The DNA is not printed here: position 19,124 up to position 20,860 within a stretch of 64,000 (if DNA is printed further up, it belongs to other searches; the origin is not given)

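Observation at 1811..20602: Two lipoprotein serpins embedded among three transglutaminase-like (papain-fold) proteins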

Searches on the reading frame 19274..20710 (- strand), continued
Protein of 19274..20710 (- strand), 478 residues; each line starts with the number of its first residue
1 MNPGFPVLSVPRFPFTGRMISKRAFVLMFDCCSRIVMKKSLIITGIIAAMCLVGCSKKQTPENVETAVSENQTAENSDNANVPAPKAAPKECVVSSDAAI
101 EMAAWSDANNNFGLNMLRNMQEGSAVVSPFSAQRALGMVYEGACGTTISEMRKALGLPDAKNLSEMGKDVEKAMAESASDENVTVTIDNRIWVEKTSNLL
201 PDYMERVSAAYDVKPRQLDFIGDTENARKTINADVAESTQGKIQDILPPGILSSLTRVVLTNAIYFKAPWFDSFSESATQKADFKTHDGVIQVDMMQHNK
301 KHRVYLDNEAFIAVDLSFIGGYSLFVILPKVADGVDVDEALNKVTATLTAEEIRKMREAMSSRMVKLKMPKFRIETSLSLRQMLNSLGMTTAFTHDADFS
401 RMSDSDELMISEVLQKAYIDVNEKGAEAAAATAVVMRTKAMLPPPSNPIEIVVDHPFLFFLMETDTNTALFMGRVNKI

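Call 11: find_encoding_contigs(protein=P0025, flank=10000, max_places=2)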
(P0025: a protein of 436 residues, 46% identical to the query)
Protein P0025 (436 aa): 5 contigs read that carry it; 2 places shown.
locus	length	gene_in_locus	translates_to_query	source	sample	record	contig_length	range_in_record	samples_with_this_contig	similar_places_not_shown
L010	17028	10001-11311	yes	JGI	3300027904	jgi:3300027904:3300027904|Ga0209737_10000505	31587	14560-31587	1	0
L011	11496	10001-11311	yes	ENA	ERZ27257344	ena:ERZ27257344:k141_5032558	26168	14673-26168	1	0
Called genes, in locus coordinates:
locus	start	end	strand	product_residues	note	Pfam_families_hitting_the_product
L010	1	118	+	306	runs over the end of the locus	PF00121:TIM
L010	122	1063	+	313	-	PF00288:GHMP_kinases_N, PF08544:GHMP_kinases_C (weak)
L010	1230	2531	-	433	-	-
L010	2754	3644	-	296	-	PF01551:Peptidase_M23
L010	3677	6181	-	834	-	PF00270:DEAD, PF04851:ResIII (faint), PF00271:Helicase_C, PF04408:WHD_HA2 (weak), PF08482:HrpB_C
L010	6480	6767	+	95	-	PF04221:RelB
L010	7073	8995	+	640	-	PF17517:IgGFc_binding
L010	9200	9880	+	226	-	PF00753:Lactamase_B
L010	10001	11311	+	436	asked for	PF00079:Serpin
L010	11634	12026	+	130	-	PF04237:YjbR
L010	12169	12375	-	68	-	-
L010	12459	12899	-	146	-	PF00583:Acetyltransf_1, PF13673:Acetyltransf_10, PF13508:Acetyltransf_7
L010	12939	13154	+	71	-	-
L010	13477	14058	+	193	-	PF13505:OMP_b-brl (weak)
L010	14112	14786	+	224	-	-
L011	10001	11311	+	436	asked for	PF00079:Serpin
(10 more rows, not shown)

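Call 18: find_related_loci(query=A1, collection=genome_contigs, flank=10000)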
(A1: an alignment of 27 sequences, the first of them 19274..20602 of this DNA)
Query A1 (442 aa) in genome_contigs; peptide patterns used: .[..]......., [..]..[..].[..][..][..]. (x = any residue, [..] = any of these).
600 stretches matched a pattern (row limit reached: there are more); 547 encode a relative of the query (tblastn E <= 1e-3); the best 80 are kept; 80 distinct loci.
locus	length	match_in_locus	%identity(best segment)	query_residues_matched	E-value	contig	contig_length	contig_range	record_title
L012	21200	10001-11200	37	41-442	3e-77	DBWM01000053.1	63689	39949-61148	MAG TPA_asm: Myxococcales bacterium UBA1238 UBA1238_contig_70155, whole genome shotgun sequence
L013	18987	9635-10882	38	2-439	6e-70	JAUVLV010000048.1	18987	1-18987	MAG: Candidatus Aegiribacteria sp. isolate CSMAG_515 CSMAG_515_k141_851849_length_18987_cov_33.9615, whole genome shotgu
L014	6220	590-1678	37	71-439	2e-68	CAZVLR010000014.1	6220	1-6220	MAG TPA_asm: uncultured Candidatus Saccharibacteria bacterium isolate SRP062349_co2_192 genome assembly, contig: NODE_70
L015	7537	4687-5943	34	1-439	2e-68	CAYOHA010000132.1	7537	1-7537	MAG TPA_asm: uncultured Dehalococcoidales bacterium isolate binchicken_co376_250 genome assembly, contig: NODE_12588_len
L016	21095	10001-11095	35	71-439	4e-68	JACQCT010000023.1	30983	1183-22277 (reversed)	MAG: Thaumarchaeota archaeon isolate NC_groundwater_975_Pr1_S-0.2um_35_340 Montesol18-Sp2_coassembly_scaffold_220712, wh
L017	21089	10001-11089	36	72-439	4e-68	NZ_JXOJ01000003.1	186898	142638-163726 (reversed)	Methanoculleus sediminis strain S3Fa S3Fa_contig_3, whole genome shotgun sequence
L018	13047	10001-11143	39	66-439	3e-67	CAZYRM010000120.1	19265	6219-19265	MAG TPA_asm: uncultured Planctomycetia bacterium isolate binchicken_co248_153 genome assembly, contig: NODE_3015_length_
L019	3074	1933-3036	40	72-439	4e-68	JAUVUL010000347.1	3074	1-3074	MAG: Candidatus Aegiribacteria sp. isolate CSMAG_791 CSMAG_791_k141_382271_length_3074_cov_14.0000, whole genome shotgun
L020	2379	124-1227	41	72-439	2e-68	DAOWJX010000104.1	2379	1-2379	MAG TPA_asm: Candidatus Aegiribacteria sp. isolate CSMAG_2080 CSMAG_2080_k141_2002815_length_2379_cov_7.0000, whole geno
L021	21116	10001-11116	37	65-439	4e-67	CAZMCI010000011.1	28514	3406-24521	MAG TPA_asm: Candidatus Hadarchaeota archaeon isolate binchicken_co349_82 genome assembly, contig: NODE_295_length_28514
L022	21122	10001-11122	38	70-439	1e-66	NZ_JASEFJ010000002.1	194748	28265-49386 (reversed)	MAG: Methanoculleus sp. isolate Yes49-05 NODE_2_length_194748_cov_9.230291, whole genome shotgun sequence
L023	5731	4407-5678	35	3-439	7e-67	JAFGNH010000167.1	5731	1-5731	MAG: Anaerolineales bacterium isolate Zod_Metabat.534 k87_9334377, whole genome shotgun sequence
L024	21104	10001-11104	39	72-439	9e-67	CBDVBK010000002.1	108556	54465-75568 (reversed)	MAG TPA_asm: uncultured bacterium isolate SRR22302358_concoct_47 genome assembly, contig: ERZ25746585.7, whole genome sh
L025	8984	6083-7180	37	72-439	1e-65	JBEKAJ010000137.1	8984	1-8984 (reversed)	MAG: Terracidiphilus sp. isolate SPRUCE 10 SPRUCE_10_137, whole genome shotgun sequence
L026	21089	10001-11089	37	72-440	1e-65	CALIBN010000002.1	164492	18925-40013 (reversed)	MAG: uncultured archaeon isolate S1_Bin_MAXBIN__053_sub_1 genome assembly, contig: c_000000313646, whole genome shotgun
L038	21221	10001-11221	35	45-439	2e-64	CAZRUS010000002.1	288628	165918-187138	MAG TPA_asm: uncultured Anaerolineales bacterium isolate binchicken_co17_291 genome assembly, contig: NODE_34_length_288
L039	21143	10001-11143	37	56-439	4e-63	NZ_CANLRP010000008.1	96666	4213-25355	Uncultured Microscilla sp. isolate N.fasta NODE_8, whole genome shotgun sequence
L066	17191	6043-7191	36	69-439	5e-60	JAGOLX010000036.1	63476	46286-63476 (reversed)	MAG: Phycisphaerae bacterium isolate Go_SlDig_bin_445 Go_SlDig_1110_length_63476_cov_11.795103, whole genome shotgun seq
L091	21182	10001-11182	34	40-439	5e-58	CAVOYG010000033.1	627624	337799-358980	MAG: uncultured Chloroflexia bacterium isolate MFD09964.bin.2.44 genome assembly, contig: contig_7746, whole genome shot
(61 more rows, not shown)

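Call 19: list_cluster_members(proteins=[window:19274-20602:-, window:1811-3082:+, window:15357-19130:+, window:25918-26790:-, P0004, P0007, P0020, P0025])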
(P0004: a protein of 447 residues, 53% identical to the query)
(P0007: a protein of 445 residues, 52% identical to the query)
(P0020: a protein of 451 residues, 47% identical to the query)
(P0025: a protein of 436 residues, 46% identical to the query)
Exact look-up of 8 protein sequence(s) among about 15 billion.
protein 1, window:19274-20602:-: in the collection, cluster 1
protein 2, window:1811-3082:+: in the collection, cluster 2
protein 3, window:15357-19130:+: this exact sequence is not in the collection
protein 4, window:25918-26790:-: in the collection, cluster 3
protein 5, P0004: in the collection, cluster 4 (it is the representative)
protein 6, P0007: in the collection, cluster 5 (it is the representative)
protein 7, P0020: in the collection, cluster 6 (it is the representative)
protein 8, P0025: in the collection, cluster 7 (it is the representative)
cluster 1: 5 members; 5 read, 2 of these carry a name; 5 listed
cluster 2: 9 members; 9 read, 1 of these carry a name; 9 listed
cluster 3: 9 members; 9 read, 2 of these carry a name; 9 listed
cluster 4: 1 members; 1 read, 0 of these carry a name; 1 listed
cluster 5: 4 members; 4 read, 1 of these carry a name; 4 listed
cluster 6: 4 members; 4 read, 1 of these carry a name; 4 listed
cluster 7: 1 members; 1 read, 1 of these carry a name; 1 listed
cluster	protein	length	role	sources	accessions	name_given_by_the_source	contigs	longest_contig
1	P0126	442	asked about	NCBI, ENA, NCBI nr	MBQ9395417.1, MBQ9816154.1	MAG: serpin family protein [Proteobacteria bacterium] | serpin family protein [Pseudomonadota bacterium]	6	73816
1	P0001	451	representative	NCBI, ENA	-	-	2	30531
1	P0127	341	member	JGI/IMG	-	serpin B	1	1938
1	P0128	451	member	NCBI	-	-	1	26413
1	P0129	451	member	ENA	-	-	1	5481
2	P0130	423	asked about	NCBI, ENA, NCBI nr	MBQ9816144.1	MAG: serpin family protein [Proteobacteria bacterium] | serpin family protein [Pseudomonadota bacterium]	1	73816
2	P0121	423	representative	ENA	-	-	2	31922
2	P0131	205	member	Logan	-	-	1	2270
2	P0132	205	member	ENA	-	-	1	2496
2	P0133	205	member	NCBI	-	-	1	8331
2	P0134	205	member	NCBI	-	-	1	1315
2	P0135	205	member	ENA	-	-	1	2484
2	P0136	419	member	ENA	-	-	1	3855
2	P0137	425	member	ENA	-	-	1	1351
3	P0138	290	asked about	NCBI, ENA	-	-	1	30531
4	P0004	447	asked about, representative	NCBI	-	-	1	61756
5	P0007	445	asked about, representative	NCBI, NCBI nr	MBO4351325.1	MAG: serpin family protein [Proteobacteria bacterium] | serpin family protein [Pseudomonadota bacterium]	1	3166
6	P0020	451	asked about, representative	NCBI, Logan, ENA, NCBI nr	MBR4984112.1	MAG: serpin family protein [Proteobacteria bacterium] | serpin family protein [Pseudomonadota bacterium]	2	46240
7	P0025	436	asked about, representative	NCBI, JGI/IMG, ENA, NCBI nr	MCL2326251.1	MAG: serpin family protein [Proteobacteria bacterium] | serpin family protein [Pseudomonadota bacterium]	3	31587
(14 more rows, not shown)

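Call 22: find_encoding_contigs(protein=P0015, flank=10000, max_places=1)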
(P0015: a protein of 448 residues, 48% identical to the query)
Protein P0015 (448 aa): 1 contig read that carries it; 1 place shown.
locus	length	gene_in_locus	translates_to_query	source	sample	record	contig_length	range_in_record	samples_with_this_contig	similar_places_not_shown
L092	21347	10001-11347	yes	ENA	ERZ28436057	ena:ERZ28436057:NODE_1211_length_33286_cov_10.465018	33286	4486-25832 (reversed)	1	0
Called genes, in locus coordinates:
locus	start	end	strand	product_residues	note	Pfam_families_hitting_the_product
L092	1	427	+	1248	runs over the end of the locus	-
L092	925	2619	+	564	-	PF12801:Fer4_5, PF12801:Fer4_5 (weak), PF12838:Fer4_7 (weak), PF13187:Fer4_9 (weak), PF13237:Fer4_10 (weak), PF12838:Fer4_7, PF00037:Fer4 (weak), PF12797:Fer4_2 (weak), +5 more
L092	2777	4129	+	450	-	PF00248:Aldo_ket_red, PF13187:Fer4_9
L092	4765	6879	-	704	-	PF02369:Big_1 (faint), PF11974:bMG3 (faint), PF13620:CarboxypepD_reg (weak), PF13715:CarbopepD_reg_2 (faint), PF24107:DUF7382 (faint)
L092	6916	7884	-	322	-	-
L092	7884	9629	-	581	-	-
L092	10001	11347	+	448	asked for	PF00079:Serpin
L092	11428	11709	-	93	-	-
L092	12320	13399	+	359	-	PF01207:Dus, PF01180:DHO_dh (faint), PF01070:FMN_dh (weak), PF00977:His_biosynth (weak)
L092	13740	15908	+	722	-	PF13428:TPR_14 (faint), PF25064:ARM_TT21_5th (faint), PF13424:TPR_12 (faint), PF23914:TPR_CcmH_CycH (faint), PF00515:TPR_1 (faint), PF07719:TPR_2 (faint), PF13174:TPR_6 (faint), PF13181:TPR_8 (faint), +1 more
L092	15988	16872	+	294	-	PF03755:YicC-like_N, PF08340:YicC-like_C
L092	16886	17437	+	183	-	PF13442:Cytochrome_CBB3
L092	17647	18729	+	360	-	PF00154:RecA_N, PF08423:Rad51, PF06745:ATPase (weak), PF27531:MT3502_N (weak), PF21096:RecA_C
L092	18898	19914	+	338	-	PF06144:DNA_pol3_delta, PF21694:DNA_pol3_delta_C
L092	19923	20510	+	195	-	-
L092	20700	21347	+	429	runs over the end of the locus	PF03952:Enolase_N, PF00113:Enolase_C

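Call 25: search_solved_structures(query=window:19274-20602:-, max_evalue=1e-30, show_alignments=1)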
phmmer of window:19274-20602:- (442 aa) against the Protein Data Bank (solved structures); distinct sequences matched with E-value up to 1e-30: 109 (the best 60 are shown).
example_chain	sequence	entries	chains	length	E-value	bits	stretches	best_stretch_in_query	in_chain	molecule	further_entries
8gxv_A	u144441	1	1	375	1.7e-57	198.3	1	74-440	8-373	Proteinase inhibitor I4 serpin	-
7pmu_A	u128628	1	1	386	2.2e-55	191.3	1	70-441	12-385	Serpin-8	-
2dut_A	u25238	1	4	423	4.7e-55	190.3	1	63-438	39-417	Heterochromatin-associated protein MENT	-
4ga7_A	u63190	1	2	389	1.2e-52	182.3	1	68-439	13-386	Leukocyte elastase inhibitor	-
7qtz_A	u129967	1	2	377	1.6e-52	181.9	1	71-441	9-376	Putative salivary serpin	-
1by7_A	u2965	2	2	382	4.8e-52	180.4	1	72-439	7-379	PROTEIN (PLASMINOGEN ACTIVATOR INHIBITOR-2) | PLASMINOGEN ACTIVATOR INHIBITOR-2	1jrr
9j91_A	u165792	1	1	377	6.6e-52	179.9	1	75-438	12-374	Serine protease inhibitor 1 serpin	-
2arq_A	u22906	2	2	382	2.4e-51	178.1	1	72-439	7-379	Plasminogen activator inhibitor-2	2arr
3ozq_A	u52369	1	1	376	1.3e-50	175.6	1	84-440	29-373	Serpin48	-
4zk0_A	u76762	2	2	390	4.7e-50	173.8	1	69-439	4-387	Serpin B4 | Serpin B3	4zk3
2h4r_A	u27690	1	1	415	5.6e-50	173.6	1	144-438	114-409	Heterochromatin-associated protein MENT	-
2zv6_A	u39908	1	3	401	6.5e-50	173.3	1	70-439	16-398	Serpin B3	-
3nda_A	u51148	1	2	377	7.7e-49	169.8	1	67-442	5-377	Serpin-2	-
2h4q_A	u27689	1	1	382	6e-48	166.9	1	63-400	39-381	Heterochromatin-associated protein MENT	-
5cdx_A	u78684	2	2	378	6.2e-47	163.5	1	69-439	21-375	Conserpin | Conserpin in the latent state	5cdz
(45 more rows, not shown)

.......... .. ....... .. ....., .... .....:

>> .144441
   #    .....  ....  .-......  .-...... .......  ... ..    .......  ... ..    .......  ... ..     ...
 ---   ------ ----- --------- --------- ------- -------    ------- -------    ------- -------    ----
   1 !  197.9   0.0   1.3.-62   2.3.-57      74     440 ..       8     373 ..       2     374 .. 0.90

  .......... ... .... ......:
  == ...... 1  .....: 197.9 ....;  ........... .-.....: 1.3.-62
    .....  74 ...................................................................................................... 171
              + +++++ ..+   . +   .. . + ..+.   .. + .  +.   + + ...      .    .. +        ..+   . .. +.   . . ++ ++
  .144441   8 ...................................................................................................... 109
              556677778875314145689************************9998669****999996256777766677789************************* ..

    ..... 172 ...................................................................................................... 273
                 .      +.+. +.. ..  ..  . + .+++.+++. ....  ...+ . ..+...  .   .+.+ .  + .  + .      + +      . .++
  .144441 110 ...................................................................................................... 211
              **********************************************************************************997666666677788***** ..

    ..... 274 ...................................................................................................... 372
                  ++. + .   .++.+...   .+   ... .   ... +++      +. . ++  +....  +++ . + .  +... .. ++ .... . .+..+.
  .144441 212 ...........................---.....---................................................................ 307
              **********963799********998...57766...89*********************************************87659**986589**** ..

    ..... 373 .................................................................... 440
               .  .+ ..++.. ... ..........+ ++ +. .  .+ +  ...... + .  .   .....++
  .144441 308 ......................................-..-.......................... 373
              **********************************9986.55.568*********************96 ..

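Call 33: find_encoding_contigs(protein=P0133, flank=10000, max_places=2)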
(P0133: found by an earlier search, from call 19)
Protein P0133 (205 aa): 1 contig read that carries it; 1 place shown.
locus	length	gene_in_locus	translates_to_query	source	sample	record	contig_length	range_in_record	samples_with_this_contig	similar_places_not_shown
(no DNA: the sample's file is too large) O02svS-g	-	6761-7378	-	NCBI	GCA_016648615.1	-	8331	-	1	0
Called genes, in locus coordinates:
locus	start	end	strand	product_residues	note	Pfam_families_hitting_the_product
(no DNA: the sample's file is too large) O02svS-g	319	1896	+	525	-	PF09820:AAA-ATPase_like, PF08011:PDDEXK_9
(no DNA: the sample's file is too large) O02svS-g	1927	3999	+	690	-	-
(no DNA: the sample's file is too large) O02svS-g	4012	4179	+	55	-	-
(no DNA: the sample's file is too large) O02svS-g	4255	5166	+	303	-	-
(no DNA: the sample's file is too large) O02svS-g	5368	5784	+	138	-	-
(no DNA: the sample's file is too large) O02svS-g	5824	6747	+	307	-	PF00899:ThiF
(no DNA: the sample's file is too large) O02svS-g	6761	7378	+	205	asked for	PF00079:Serpin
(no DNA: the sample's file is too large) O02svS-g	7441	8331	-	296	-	?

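Call 73: search_protein_families(library=pfam, proteins=[L091:19576-20415:+, L066:2072-3010:-, L039:17128-17496:+, L038:2-700:-, L022:3651-4220:-], max_evalue=0.01)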
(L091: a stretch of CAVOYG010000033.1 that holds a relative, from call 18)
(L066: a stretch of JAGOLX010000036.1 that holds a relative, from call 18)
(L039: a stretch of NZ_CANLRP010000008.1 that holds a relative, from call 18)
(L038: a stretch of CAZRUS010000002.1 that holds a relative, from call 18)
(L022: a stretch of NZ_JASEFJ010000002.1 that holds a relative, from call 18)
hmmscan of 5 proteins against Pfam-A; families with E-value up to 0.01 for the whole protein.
L091:19576-20415:+ (280 aa): 2 families
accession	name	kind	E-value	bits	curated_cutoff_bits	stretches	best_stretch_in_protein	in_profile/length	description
PF01791.15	DeoC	-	3.5e-27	96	23.8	1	40-247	2-229/229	DeoC/LacD family aldolase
PF05690.20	ThiG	-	0.0026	17.6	23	1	197-273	165-236/247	Thiazole biosynthesis protein ThiG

L066:2072-3010:- (313 aa): 1 family
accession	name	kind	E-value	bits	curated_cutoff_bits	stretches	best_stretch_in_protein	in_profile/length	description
PF00696.33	AA_kinase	-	2.3e-41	142.5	24.9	1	46-289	2-234/234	Amino acid kinase family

L039:17128-17496:+ (123 aa): 0 families

L038:2-700:- (233 aa): 2 families
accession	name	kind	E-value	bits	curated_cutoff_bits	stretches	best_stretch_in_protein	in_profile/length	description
PF01807.25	Zn_ribbon_DnaG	-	3.9e-30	104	24.9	1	23-115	4-94/98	CHC2 zinc finger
PF08275.17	DNAG_N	-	4.9e-25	88.5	26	1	143-233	2-92/128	DNA primase catalytic core, N-terminal domain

L022:3651-4220:- (190 aa): 1 family
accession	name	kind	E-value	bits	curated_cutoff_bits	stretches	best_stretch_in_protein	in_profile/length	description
PF09885.14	DUF2112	-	5.1e-67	224.7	25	1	42-184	1-143/143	Uncharacterized protein conserved in archaea (DUF2112)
